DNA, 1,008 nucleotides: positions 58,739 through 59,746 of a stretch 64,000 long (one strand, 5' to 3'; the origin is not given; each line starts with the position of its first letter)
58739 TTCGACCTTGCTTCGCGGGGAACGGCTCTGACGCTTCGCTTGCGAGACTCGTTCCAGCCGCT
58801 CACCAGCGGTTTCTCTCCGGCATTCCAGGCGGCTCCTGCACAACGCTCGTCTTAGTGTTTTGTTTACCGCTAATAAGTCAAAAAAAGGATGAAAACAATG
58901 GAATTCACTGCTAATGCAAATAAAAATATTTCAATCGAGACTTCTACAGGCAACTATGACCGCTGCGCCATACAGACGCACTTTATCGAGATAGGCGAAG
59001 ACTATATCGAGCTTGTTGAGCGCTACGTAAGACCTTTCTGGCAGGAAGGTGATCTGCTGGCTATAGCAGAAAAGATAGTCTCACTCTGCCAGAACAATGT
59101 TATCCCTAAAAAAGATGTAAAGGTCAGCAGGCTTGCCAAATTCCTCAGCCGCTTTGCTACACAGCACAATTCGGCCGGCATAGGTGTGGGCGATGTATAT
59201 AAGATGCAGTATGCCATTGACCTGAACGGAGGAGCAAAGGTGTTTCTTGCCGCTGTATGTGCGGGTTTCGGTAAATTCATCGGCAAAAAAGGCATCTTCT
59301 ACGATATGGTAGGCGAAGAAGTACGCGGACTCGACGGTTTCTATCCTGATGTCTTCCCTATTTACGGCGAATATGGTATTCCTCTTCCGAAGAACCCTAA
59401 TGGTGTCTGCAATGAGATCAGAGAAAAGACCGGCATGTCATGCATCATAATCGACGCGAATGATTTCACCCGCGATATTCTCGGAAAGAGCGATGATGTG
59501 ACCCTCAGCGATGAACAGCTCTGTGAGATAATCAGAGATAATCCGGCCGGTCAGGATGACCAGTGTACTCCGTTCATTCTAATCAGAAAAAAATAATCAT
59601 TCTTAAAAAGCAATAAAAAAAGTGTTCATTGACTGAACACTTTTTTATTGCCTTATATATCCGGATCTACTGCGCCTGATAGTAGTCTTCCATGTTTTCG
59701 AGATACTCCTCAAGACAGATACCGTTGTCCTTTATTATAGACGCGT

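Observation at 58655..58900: Unclassified ~185-nt GC-rich structured element between divergent ATP-grasp and CofE-like genes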

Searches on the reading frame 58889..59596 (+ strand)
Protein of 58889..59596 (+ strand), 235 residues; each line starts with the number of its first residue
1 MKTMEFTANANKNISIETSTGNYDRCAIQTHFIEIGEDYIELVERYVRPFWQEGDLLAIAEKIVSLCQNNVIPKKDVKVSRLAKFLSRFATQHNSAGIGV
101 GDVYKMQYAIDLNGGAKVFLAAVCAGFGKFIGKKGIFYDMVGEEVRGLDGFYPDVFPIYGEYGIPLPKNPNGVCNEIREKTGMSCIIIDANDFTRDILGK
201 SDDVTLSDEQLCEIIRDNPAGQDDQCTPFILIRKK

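Call 11: search_protein_families(library=pfam, proteins=[window:58889-59596:+])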
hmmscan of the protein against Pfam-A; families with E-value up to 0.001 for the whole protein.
window:58889-59596:+ (235 aa): 1 family
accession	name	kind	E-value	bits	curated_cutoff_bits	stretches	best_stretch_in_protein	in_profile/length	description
PF01996.21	F420_ligase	-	8.3e-08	32.4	25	1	28-87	2-64/218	F420-0:Gamma-glutamyl ligase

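Call 12: search_protein_families(library=ncbifam, proteins=[window:58889-59596:+])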
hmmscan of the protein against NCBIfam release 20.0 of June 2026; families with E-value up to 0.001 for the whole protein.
window:58889-59596:+ (235 aa): 2 families
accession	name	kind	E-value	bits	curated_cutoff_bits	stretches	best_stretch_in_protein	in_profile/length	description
TIGR04132.1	intra_fol_E_lig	hypoth_equivalog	3.2e-06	26.7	350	1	27-84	5-61/241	putative folate metabolism gamma-glutamate ligase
TIGR01916.1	F420_cofE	equivalog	0.00013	21.5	180.65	0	33-87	12-65/244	coenzyme F420-0:L-glutamate ligase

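Call 15: find_homologous_proteins(query=window:58898-59593:+)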
Query window:58898-59593:+ (232 aa): 618 proteins with E <= 0.001 among 863 candidates; the best 120 are listed.
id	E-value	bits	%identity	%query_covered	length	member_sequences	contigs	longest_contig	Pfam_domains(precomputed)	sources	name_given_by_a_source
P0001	3.2e-145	500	93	100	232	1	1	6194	PF01996.22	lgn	-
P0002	3.2e-145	500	92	100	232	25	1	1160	PF01996.22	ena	-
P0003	4.5e-145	499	92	100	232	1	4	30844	PF01996.22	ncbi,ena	-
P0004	3.9e-144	496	91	100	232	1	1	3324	PF01996.22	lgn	-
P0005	4.0e-144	496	90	100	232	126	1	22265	PF01996.22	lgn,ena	-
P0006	9.5e-144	495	90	100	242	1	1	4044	PF01996.22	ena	-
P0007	2.8e-143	493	91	100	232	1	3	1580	PF01996.22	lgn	-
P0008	2.8e-143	493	91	100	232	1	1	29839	PF01996.22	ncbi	-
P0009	3.4e-143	493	91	100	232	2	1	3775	PF01996.22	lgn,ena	-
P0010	3.7e-143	493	91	100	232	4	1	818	PF01996.22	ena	-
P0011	5.2e-143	493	91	100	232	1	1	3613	PF01996.22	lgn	-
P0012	2.6e-142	490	90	100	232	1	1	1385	PF01996.22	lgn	-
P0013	5.2e-142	489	90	100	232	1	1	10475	PF01996.22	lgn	-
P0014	1.1e-141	488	90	100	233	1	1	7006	PF01996.22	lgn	-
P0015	4.6e-141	486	90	100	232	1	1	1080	PF01996.22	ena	-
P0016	2.1e-138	477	88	100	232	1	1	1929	PF01996.22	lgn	-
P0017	2.3e-137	474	88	100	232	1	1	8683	PF01996.22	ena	-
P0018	2.6e-137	474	88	100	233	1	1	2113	PF01996.22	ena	-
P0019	3.1e-137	474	88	100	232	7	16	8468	PF01996.22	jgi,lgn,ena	-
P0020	3.1e-137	474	88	100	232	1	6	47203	PF01996.22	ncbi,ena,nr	ncbi:MAG: coenzyme F420-0:L-glutamate ligase [Mogibacterium sp.]|nr:coenzyme F420-0:L-glutamate liga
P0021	3.3e-137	474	88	100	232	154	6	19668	PF01996.22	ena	-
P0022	1.7e-136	471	87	100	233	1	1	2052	PF01996.22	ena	-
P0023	2.3e-136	471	87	100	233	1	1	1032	PF01996.22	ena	-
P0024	4.2e-136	470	88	100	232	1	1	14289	PF01996.22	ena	-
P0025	4.2e-136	470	88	100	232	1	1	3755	PF01996.22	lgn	-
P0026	5.4e-136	470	87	100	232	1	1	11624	PF01996.22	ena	-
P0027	1.2e-135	469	85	100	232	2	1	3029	PF01996.22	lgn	-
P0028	1.6e-135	468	88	100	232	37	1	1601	PF01996.22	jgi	jgi:hypothetical protein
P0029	3.1e-135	467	87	100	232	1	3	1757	PF01996.22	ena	-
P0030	3.9e-135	467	87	100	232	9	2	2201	PF01996.22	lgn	-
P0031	1.7e-134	465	85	100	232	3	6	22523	PF01996.22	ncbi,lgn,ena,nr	ncbi:MAG: F420-0--gamma-glutamyl ligase [Mogibacterium sp.]|nr:F420-0--gamma-glutamyl ligase [Mogiba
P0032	5.0e-134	463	84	100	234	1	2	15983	PF01996.22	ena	-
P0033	8.5e-134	462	86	100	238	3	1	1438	PF01996.22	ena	-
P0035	2.3e-130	451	84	100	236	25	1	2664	PF01996.22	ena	-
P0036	3.2e-130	451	81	100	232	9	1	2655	PF01996.22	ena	-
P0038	4.3e-130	450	83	100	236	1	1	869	PF01996.22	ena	-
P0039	2.4e-128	445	82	100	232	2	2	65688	PF01996.22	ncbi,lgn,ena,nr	ncbi:MAG: coenzyme F420-0:L-glutamate ligase [Mogibacterium sp.]|nr:coenzyme F420-0:L-glutamate liga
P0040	2.7e-128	444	83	100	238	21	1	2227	PF01996.22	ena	-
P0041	1.8e-127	442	82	100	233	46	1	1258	PF01996.22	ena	-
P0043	6.3e-127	440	82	100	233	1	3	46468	PF01996.22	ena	-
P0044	7.1e-127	440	81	100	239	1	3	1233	PF01996.22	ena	-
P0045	1.2e-126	439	81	100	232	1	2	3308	PF01996.22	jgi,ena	-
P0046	1.3e-126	439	81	100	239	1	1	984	PF01996.22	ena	-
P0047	1.6e-126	439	81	100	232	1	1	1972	PF01996.22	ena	-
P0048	1.6e-125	435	81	100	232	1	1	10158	PF01996.22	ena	-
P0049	3.6e-125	434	81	100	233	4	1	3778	PF01996.22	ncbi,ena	-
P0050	4.4e-125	434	81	100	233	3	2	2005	PF01996.22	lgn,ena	-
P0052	2.4e-124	432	81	100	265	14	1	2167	PF01996.22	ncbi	-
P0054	2.3e-123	428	79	100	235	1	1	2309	PF01996.22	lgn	-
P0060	2.6e-118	412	76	100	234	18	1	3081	PF01996.22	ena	-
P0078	1.8e-109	383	72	100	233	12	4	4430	PF01996.22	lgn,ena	-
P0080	7.6e-108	377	91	77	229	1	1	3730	PF01996.22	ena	-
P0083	1.0e-105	371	69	100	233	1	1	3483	PF01996.22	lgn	-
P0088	4.1e-104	365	67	100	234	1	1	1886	PF01996.22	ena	-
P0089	4.0e-103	362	68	100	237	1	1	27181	PF01996.22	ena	-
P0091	1.4e-102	360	67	100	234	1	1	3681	PF01996.22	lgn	-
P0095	8.5e-102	358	68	100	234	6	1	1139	PF01996.22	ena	-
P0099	3.4e-100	352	66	100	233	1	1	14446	PF01996.22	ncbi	-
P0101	2.2e-97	343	65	100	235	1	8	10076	PF01996.22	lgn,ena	-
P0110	1.6e-94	334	65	97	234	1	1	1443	PF01996.22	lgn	-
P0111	3.3e-94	333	62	100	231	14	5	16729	PF01996.22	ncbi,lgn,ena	-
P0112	3.5e-93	330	62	100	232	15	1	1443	PF01996.22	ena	-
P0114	3.6e-92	326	63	100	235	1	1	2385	PF01996.22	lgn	-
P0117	2.5e-90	320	61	99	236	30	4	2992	PF01996.22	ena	-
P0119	1.8e-89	317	61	100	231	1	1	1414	PF01996.22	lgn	-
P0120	1.1e-88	315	62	99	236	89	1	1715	PF01996.22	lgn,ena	-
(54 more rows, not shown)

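Call 17: find_related_loci(query=A1, collection=genome_contigs, flank=3000)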
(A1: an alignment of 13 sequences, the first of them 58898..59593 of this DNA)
Query A1 (232 aa) in genome_contigs; peptide patterns used: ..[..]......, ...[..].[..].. (x = any residue, [..] = any of these).
143 stretches matched a pattern; 122 encode a relative of the query (tblastn E <= 1e-3); the best 80 are kept; 80 distinct loci.
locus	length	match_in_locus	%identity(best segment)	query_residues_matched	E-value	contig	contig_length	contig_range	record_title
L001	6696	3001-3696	97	1-232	2e-153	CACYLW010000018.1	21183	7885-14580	MAG: uncultured Clostridiales bacterium isolate RUG12063 genome assembly, contig: RUG12063_asm_18, whole genome shotgun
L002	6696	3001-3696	96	1-232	2e-153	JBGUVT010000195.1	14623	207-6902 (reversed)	MAG: Anaerovoracaceae bacterium isolate ruminal_MAG_94 ruminal_MAG_94_contig_0195, whole genome shotgun sequence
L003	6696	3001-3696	96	1-232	2e-153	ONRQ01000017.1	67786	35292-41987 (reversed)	uncultured Clostridiales bacterium isolate RUG576 genome assembly, contig: scaffold_560, whole genome shotgun sequence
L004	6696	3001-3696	97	1-232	5e-153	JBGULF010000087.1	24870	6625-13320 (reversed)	MAG: Anaerovoracaceae bacterium isolate ruminal_MAG_263 ruminal_MAG_263_contig_0087, whole genome shotgun sequence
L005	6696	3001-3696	95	1-232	9e-152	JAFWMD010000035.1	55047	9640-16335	MAG: Mogibacterium sp. isolate RGIG5865 Sheep_Jejunum-2__c123179, whole genome shotgun sequence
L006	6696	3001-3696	95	1-232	9e-152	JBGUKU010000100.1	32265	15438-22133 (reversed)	MAG: Anaerovoracaceae bacterium isolate ruminal_MAG_273 ruminal_MAG_273_contig_0100, whole genome shotgun sequence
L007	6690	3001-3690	94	1-230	6e-150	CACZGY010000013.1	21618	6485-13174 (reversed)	MAG: uncultured Clostridiales bacterium isolate RUG12610 genome assembly, contig: RUG12610_asm_13, whole genome shotgun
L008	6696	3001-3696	93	1-232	5e-150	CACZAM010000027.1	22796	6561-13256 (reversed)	MAG: uncultured Clostridiales bacterium isolate RUG12442 genome assembly, contig: RUG12442_asm_27, whole genome shotgun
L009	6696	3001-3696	93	1-232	5e-149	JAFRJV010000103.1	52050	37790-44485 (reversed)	MAG: Mogibacterium sp. isolate RGIG2535 Goat_Jejunum-5__c110906, whole genome shotgun sequence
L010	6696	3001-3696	92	1-232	7e-148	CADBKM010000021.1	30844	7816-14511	MAG: uncultured Clostridiales bacterium isolate RUG14057 genome assembly, contig: RUG14057_asm_21, whole genome shotgun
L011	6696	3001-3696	91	1-232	1e-146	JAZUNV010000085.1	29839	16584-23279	MAG: Anaerovoracaceae bacterium isolate T1900044879_TS20190345.MAGScoT_cleanbin_000020 SGB_3203_k141_2174878, whole geno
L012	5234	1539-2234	92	1-232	2e-149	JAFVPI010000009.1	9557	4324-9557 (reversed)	MAG: Mogibacterium sp. isolate RGIG5272 Sheep_Colon-1__c48569, whole genome shotgun sequence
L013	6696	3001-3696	89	1-232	4e-141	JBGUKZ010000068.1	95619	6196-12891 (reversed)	MAG: Anaerovoracaceae bacterium isolate ruminal_MAG_269 ruminal_MAG_269_contig_0068, whole genome shotgun sequence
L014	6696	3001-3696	88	1-232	6e-141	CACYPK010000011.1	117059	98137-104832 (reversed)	MAG: uncultured Clostridiales bacterium isolate RUG12153 genome assembly, contig: RUG12153_asm_11, whole genome shotgun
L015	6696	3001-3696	88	1-232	2e-140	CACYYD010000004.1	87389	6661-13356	MAG: uncultured Clostridiales bacterium isolate RUG12387 genome assembly, contig: RUG12387_asm_4, whole genome shotgun s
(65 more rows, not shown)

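Call 22: find_encoding_contigs(protein=window:58898-59596:+, flank=3000, max_places=10)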
Protein window:58898-59596:+ (232 aa): 2 contigs read that carry it; 2 places shown.
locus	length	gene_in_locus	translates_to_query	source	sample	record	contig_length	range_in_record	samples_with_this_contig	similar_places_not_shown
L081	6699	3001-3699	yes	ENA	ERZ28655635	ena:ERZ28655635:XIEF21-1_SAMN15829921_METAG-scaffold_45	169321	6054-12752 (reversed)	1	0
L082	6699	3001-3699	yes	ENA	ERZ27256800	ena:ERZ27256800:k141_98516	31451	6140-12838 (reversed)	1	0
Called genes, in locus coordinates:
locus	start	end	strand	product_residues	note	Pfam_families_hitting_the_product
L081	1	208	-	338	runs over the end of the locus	PF05257:CHAP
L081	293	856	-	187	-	-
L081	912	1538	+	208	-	PF05257:CHAP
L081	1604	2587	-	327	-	PF14397:ATPgrasp_ST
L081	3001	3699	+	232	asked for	PF01996:F420_ligase (weak)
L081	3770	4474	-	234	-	PF02557:VanY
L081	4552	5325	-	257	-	PF01869:BcrAD_BadFG, PF02782:FGGY_C (weak)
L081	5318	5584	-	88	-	PF11823:Se_S_carrier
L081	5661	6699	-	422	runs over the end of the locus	PF06050:HGD-D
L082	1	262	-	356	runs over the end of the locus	PF05257:CHAP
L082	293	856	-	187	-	-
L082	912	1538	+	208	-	PF05257:CHAP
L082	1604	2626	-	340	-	PF14397:ATPgrasp_ST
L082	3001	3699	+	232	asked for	PF01996:F420_ligase (weak)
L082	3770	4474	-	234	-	PF02557:VanY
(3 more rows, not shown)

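Call 23: find_encoding_contigs(protein=P0005, flank=3000, max_places=10)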
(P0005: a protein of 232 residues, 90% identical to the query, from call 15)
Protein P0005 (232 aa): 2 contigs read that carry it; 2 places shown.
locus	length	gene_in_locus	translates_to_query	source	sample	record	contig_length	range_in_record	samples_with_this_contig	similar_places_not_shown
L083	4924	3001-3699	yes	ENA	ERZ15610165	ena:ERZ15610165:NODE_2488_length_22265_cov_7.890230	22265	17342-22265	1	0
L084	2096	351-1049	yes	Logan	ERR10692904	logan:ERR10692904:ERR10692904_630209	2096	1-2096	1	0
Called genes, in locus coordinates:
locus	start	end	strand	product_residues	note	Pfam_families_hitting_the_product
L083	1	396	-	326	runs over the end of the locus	PF05257:CHAP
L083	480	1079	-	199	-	-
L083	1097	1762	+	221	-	PF05257:CHAP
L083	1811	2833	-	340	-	PF14397:ATPgrasp_ST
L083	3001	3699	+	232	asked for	PF01996:F420_ligase (weak)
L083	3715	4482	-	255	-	PF02557:VanY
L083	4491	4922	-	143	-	?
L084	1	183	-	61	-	?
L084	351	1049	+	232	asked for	PF01996:F420_ligase (weak)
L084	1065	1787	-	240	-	PF02557:VanY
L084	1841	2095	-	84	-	?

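Call 24: find_encoding_contigs(protein=P0021, flank=3000, max_places=10)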
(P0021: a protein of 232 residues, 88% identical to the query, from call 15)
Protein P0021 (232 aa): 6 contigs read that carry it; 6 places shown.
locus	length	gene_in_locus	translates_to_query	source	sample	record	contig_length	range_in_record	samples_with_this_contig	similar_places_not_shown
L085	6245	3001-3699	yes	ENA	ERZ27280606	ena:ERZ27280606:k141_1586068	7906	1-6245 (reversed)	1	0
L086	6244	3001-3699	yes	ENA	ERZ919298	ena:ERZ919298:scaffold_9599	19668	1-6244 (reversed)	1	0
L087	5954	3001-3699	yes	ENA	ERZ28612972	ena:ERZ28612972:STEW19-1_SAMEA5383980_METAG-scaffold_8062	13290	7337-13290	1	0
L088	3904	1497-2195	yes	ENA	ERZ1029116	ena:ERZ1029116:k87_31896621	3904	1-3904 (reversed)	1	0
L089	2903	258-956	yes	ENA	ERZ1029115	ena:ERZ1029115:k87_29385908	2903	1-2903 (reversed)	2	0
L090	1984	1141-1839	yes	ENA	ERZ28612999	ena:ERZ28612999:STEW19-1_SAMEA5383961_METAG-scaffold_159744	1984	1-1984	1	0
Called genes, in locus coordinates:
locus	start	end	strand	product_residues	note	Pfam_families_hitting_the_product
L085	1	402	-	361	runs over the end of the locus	PF05257:CHAP (weak)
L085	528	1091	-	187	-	-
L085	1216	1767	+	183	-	PF05257:CHAP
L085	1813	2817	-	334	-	PF14397:ATPgrasp_ST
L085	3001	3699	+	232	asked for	PF01996:F420_ligase (faint)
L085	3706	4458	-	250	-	PF02557:VanY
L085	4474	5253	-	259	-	PF01869:BcrAD_BadFG, PF02782:FGGY_C (weak)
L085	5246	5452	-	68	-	PF11823:Se_S_carrier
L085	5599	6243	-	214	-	?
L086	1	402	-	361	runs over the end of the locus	PF05257:CHAP (weak)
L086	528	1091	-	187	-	-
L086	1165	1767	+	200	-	PF05257:CHAP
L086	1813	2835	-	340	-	PF14397:ATPgrasp_ST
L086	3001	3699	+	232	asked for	PF01996:F420_ligase (faint)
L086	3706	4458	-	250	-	PF02557:VanY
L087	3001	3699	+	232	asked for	PF01996:F420_ligase (faint)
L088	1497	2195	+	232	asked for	PF01996:F420_ligase (faint)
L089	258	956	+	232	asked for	PF01996:F420_ligase (faint)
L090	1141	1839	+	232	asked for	PF01996:F420_ligase (faint)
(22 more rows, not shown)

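Call 52: list_cluster_members(proteins=[window:58898-59593:+, P0002, P0010])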
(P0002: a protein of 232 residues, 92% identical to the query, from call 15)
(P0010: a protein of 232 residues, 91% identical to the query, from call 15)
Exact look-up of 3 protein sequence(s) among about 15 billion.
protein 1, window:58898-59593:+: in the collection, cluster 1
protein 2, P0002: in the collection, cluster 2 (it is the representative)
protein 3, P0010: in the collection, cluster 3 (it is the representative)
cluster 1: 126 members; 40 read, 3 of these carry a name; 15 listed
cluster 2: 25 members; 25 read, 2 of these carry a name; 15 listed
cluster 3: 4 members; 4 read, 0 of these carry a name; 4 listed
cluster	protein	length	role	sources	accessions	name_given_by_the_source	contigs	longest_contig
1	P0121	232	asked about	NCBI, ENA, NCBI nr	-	-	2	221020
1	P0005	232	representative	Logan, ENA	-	-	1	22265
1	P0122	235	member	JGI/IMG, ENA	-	hypothetical protein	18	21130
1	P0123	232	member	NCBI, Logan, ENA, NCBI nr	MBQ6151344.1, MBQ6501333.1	MAG: F420-0--gamma-glutamyl ligase [Mogibacterium sp.] | F420-0--gamma-glutamyl ligase [Mogibacterium sp.]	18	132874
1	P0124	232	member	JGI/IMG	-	hypothetical protein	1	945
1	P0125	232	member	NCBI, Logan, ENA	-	-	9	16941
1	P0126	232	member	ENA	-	-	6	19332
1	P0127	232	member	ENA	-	-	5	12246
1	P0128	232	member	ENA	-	-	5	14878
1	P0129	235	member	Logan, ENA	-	-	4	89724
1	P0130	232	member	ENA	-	-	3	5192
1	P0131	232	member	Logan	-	-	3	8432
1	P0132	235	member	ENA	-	-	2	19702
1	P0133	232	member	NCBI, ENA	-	-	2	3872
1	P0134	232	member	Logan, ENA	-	-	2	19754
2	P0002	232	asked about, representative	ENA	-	-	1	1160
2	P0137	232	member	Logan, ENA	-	-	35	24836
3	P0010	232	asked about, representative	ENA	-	-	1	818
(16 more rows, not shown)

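Call 53: find_encoding_contigs(protein=P0123, flank=1500, max_places=10)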
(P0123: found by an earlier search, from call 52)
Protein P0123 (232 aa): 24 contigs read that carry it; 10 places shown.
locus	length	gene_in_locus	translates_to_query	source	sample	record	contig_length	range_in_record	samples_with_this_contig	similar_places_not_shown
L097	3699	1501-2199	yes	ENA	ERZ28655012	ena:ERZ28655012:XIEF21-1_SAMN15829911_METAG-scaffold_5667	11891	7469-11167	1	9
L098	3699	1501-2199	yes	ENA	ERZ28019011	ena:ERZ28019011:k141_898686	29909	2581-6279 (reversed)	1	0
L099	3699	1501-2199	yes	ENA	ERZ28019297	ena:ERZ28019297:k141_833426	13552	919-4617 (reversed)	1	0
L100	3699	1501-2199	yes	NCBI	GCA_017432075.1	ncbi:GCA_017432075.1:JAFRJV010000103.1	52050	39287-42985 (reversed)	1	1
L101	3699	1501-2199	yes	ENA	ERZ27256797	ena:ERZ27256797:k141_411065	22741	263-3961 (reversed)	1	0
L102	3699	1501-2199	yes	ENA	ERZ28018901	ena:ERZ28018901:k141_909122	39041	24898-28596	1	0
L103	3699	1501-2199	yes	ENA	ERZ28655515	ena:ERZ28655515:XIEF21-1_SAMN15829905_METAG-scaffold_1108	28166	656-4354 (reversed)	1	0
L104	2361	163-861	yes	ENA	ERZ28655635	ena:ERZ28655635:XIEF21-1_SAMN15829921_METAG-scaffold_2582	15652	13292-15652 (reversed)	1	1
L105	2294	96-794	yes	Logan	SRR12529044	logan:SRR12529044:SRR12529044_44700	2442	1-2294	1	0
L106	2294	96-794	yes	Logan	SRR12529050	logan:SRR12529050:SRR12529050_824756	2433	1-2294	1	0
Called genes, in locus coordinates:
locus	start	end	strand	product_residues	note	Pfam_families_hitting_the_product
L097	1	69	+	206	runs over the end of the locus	PF05257:CHAP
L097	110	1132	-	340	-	PF14397:ATPgrasp_ST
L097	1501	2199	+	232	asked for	PF01996:F420_ligase (faint)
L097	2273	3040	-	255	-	PF02557:VanY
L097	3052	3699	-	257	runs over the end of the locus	PF01869:BcrAD_BadFG, PF02782:FGGY_C (weak)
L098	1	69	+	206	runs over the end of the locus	PF05257:CHAP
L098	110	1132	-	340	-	PF14397:ATPgrasp_ST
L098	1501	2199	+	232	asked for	PF01996:F420_ligase (faint)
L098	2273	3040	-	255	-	PF02557:VanY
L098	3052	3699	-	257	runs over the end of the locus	PF01869:BcrAD_BadFG, PF02782:FGGY_C (weak)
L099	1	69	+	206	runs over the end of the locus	PF05257:CHAP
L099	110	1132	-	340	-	PF14397:ATPgrasp_ST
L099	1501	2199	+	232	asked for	PF01996:F420_ligase (faint)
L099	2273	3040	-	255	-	PF02557:VanY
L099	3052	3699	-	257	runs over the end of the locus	PF01869:BcrAD_BadFG, PF02782:FGGY_C (weak)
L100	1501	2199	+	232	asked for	PF01996:F420_ligase (faint)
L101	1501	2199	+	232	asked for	PF01996:F420_ligase (faint)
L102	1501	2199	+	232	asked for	PF01996:F420_ligase (faint)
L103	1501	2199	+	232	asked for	PF01996:F420_ligase (faint)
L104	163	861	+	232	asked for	PF01996:F420_ligase (faint)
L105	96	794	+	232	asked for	PF01996:F420_ligase (faint)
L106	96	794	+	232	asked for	PF01996:F420_ligase (faint)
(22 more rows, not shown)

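Call 54: find_encoding_contigs(protein=P0122, flank=1500, max_places=10)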
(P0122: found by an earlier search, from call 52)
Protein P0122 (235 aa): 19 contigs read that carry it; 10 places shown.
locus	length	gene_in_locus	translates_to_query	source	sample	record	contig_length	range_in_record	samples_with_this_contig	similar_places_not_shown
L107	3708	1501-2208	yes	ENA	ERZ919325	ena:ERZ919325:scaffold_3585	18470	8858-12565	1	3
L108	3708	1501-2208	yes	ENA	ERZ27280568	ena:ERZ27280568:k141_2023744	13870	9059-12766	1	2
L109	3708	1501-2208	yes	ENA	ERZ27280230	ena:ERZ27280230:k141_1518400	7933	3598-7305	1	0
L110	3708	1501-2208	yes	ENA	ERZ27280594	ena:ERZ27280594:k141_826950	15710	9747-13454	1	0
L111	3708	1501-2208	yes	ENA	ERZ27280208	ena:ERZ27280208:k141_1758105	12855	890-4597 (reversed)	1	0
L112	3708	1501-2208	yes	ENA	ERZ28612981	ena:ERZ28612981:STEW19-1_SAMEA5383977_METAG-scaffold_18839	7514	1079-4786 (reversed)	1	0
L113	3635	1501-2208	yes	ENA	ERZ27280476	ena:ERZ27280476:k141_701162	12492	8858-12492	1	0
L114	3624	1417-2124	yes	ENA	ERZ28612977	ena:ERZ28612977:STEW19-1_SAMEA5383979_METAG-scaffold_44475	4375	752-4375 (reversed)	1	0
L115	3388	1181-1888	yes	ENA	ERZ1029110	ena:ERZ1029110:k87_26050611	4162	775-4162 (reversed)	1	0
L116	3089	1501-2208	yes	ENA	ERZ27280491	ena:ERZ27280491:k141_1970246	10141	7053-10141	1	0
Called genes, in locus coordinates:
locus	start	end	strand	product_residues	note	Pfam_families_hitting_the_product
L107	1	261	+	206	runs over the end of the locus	PF05257:CHAP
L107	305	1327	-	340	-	PF14397:ATPgrasp_ST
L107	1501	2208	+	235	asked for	PF01996:F420_ligase (faint)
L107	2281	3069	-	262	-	PF02557:VanY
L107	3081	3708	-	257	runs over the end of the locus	PF01869:BcrAD_BadFG, PF02782:FGGY_C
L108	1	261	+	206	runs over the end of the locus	PF05257:CHAP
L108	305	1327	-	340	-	PF14397:ATPgrasp_ST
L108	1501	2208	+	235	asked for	PF01996:F420_ligase (faint)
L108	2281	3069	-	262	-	PF02557:VanY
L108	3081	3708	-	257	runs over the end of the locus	PF01869:BcrAD_BadFG, PF02782:FGGY_C (weak)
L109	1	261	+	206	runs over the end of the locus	PF05257:CHAP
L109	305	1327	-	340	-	PF14397:ATPgrasp_ST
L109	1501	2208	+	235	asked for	PF01996:F420_ligase (faint)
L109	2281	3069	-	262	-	PF02557:VanY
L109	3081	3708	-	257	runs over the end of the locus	PF01869:BcrAD_BadFG, PF02782:FGGY_C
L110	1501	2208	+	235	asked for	PF01996:F420_ligase (faint)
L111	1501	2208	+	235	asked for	PF01996:F420_ligase (faint)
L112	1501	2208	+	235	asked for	PF01996:F420_ligase (faint)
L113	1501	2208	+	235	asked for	PF01996:F420_ligase (faint)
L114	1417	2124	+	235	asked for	PF01996:F420_ligase (faint)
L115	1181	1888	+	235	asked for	PF01996:F420_ligase (faint)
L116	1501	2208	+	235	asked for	PF01996:F420_ligase (faint)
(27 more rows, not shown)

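Call 57: find_encoding_contigs(protein=P0129, flank=1500, max_places=10)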
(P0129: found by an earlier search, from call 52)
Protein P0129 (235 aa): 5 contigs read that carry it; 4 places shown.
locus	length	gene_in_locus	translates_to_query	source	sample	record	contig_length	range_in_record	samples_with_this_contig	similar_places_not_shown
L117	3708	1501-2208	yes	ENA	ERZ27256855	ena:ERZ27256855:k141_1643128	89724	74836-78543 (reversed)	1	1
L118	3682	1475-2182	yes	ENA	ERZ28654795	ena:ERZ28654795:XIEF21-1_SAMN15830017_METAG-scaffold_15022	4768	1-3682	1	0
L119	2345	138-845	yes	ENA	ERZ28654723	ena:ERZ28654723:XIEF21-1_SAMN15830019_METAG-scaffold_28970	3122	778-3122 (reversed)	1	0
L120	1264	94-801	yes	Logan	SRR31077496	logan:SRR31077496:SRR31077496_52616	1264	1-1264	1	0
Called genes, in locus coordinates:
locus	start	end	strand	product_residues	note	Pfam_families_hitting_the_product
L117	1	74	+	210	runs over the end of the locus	PF05257:CHAP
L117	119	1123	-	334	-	PF14397:ATPgrasp_ST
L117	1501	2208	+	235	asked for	PF01996:F420_ligase (faint)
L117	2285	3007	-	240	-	PF02557:VanY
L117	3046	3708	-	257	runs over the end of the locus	PF01869:BcrAD_BadFG, PF02782:FGGY_C (weak)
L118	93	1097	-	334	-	PF14397:ATPgrasp_ST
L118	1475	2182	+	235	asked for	PF01996:F420_ligase (faint)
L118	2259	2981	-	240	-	PF02557:VanY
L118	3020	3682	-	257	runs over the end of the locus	PF01869:BcrAD_BadFG, PF02782:FGGY_C (weak)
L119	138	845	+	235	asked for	PF01996:F420_ligase (faint)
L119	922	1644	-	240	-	PF02557:VanY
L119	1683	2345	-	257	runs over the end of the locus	PF01869:BcrAD_BadFG, PF02782:FGGY_C (weak)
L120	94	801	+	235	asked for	PF01996:F420_ligase (faint)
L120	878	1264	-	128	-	?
